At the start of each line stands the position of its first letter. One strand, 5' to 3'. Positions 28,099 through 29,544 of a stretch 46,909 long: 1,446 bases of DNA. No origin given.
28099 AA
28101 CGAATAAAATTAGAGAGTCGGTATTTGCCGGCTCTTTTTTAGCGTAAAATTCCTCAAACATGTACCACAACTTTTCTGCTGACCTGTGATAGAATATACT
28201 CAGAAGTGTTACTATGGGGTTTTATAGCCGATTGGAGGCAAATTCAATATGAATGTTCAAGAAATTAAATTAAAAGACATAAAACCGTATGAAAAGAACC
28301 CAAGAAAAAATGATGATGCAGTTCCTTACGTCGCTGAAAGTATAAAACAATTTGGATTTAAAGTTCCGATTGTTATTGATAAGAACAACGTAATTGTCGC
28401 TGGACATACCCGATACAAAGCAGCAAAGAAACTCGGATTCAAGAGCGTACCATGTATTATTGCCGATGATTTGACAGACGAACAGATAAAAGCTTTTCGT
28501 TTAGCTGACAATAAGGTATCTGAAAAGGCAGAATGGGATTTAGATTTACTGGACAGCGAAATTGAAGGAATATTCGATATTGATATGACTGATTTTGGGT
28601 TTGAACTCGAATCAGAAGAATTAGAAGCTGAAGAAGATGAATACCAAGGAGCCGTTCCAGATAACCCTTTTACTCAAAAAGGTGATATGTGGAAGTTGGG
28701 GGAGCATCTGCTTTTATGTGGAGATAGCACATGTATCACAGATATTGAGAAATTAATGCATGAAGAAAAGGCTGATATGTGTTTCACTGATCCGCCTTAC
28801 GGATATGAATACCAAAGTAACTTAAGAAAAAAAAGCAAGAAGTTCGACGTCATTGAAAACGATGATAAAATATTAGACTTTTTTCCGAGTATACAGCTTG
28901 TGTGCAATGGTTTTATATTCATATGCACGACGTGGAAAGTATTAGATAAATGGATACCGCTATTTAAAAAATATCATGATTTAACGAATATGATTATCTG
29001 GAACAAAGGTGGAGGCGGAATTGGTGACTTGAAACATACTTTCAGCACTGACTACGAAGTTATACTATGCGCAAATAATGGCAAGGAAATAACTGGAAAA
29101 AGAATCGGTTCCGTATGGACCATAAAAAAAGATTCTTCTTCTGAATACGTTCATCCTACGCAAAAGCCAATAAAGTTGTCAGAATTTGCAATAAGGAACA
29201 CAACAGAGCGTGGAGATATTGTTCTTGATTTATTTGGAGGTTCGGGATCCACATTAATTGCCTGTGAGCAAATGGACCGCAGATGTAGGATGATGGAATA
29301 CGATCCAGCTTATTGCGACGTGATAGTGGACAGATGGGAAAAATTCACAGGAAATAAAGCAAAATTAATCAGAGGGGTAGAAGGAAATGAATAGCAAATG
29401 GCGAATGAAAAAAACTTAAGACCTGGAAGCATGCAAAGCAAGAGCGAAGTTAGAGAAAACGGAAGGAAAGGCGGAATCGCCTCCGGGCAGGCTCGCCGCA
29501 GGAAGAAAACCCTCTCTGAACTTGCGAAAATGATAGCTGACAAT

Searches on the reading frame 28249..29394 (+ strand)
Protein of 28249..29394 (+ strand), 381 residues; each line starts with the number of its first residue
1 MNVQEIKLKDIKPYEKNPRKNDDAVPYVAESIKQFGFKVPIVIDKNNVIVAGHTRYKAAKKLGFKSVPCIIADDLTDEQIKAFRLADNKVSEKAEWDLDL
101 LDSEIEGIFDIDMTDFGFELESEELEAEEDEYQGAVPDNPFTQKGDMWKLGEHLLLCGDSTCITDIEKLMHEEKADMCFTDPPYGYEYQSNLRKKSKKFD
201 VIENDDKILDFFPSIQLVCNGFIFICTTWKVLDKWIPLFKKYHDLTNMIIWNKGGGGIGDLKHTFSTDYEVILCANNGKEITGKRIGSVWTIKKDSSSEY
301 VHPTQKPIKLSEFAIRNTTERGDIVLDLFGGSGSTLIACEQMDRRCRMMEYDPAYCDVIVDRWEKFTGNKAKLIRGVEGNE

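Call 87: search_protein_families(library=pfam, proteins=[window:28249-29394:+], max_evalue=0.01)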
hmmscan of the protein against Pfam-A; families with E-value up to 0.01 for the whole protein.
window:28249-29394:+ (381 aa): 3 families
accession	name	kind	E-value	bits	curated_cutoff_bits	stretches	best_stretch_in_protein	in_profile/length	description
PF01555.25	N6_N4_Mtase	-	4.7e-25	89.3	26.7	1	176-360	2-220/221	DNA methylase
PF02195.25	ParB_N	-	6.1e-11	42.7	26.3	1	2-88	2-93/95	ParB N-terminal domain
PF03602.21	Cons_hypoth95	-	1.3e-06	28.7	24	1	297-369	17-90/182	Conserved hypothetical protein 95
